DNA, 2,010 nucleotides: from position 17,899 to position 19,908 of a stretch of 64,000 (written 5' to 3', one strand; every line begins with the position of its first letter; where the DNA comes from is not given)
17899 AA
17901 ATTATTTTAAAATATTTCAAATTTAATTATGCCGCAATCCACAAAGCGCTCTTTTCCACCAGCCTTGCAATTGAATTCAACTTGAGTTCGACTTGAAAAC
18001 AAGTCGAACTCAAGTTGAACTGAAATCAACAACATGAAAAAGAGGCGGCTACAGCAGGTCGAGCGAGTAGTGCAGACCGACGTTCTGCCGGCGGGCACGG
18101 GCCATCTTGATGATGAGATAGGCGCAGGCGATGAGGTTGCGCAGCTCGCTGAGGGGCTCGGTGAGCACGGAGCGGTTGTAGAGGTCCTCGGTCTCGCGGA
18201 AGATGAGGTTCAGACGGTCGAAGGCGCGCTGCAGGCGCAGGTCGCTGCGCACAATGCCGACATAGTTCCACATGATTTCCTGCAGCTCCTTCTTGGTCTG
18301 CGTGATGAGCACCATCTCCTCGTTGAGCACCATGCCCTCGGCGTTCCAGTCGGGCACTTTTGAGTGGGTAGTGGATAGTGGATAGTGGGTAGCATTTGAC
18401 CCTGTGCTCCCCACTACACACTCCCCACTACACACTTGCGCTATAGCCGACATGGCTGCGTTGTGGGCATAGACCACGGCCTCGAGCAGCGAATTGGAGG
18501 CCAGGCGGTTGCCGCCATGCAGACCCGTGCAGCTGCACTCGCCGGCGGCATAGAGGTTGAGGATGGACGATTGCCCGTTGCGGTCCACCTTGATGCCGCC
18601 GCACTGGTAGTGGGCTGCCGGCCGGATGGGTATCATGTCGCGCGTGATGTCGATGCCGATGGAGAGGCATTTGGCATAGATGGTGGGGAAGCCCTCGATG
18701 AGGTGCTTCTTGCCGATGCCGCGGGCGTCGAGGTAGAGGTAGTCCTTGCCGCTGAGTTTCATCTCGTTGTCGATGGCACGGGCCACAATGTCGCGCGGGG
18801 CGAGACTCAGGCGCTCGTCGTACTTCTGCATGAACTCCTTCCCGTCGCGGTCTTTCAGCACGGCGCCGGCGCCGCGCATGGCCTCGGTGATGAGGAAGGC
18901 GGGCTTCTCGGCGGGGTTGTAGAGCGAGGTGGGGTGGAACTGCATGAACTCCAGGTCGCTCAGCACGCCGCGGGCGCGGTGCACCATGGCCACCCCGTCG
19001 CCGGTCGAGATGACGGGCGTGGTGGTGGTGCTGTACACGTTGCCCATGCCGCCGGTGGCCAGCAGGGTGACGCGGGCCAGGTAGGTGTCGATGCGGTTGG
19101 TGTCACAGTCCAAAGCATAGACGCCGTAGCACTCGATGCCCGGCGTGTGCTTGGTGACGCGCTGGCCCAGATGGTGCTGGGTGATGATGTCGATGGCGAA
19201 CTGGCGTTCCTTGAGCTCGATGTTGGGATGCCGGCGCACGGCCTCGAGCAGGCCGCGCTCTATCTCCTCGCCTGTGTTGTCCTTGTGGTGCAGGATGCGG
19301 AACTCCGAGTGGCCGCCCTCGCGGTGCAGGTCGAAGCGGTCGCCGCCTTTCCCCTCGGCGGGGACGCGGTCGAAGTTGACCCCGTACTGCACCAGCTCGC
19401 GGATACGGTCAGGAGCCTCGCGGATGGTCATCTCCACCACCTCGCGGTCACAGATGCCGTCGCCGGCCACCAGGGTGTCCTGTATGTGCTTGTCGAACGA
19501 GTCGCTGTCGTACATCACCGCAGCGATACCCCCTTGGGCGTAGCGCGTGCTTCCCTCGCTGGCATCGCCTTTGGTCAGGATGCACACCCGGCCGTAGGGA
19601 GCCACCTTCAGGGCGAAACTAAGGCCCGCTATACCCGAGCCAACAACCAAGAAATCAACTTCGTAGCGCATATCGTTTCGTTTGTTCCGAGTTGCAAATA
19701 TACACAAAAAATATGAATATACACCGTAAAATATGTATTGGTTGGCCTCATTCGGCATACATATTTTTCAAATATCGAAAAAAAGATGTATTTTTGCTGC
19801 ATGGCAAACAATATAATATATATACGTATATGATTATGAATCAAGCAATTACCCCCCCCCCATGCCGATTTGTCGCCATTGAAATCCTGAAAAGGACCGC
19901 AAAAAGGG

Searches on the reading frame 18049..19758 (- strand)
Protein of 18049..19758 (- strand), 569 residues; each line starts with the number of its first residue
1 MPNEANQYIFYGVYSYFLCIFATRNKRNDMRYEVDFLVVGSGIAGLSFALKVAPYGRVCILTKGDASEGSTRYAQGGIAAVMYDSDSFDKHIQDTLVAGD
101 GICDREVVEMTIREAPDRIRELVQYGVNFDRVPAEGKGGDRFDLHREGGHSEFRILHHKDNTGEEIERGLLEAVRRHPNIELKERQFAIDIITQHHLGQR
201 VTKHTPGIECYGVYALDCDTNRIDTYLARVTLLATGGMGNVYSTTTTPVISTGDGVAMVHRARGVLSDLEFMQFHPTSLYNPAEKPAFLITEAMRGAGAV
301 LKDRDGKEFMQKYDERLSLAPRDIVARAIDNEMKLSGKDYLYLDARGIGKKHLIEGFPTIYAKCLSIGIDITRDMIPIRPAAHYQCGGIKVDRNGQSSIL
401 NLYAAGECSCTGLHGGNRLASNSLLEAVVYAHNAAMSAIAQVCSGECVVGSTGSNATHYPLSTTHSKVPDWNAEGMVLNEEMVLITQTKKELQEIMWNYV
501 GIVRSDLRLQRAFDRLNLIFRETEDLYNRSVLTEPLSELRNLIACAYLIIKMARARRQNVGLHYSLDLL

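Call 60: find_encoding_contigs(protein=window:18049-19758:-, flank=2500, max_places=10)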
Protein window:18049-19758:- (569 aa): no gene with exactly this product is on record in the collection.

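Call 62: find_encoding_contigs(protein=window:18049-19671:-, flank=2500, max_places=10)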
Protein window:18049-19671:- (540 aa): 8 contigs read that carry it; 2 places shown.
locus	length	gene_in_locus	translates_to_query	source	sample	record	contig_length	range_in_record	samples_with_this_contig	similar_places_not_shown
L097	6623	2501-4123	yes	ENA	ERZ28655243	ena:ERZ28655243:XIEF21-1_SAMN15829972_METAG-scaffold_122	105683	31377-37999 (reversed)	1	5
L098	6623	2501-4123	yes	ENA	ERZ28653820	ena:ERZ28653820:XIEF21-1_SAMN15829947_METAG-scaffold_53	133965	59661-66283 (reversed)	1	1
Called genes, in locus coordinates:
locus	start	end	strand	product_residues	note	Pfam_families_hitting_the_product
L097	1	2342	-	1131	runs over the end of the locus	PF05342:Peptidase_M26_N (weak)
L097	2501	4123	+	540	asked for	PF00890:FAD_binding_2, PF01266:DAO (weak), PF07992:Pyr_redox_2 (faint), PF02910:Succ_DH_flav_C (weak)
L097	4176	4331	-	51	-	-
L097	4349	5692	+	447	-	PF02812:ELFV_dehydrog_N, PF00208:ELFV_dehydrog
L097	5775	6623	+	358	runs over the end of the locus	PF00805:Pentapeptide (weak), PF13576:Pentapeptide_3, PF13599:Pentapeptide_4 (weak), PF00805:Pentapeptide (weak)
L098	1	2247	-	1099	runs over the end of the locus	PF05342:Peptidase_M26_N (weak)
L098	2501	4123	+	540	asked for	PF00890:FAD_binding_2, PF01266:DAO (weak), PF07992:Pyr_redox_2 (faint), PF02910:Succ_DH_flav_C (weak)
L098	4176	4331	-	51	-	-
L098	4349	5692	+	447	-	PF02812:ELFV_dehydrog_N, PF00208:ELFV_dehydrog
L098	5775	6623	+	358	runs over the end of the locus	PF00805:Pentapeptide (weak), PF13576:Pentapeptide_3, PF13599:Pentapeptide_4 (weak), PF00805:Pentapeptide (weak)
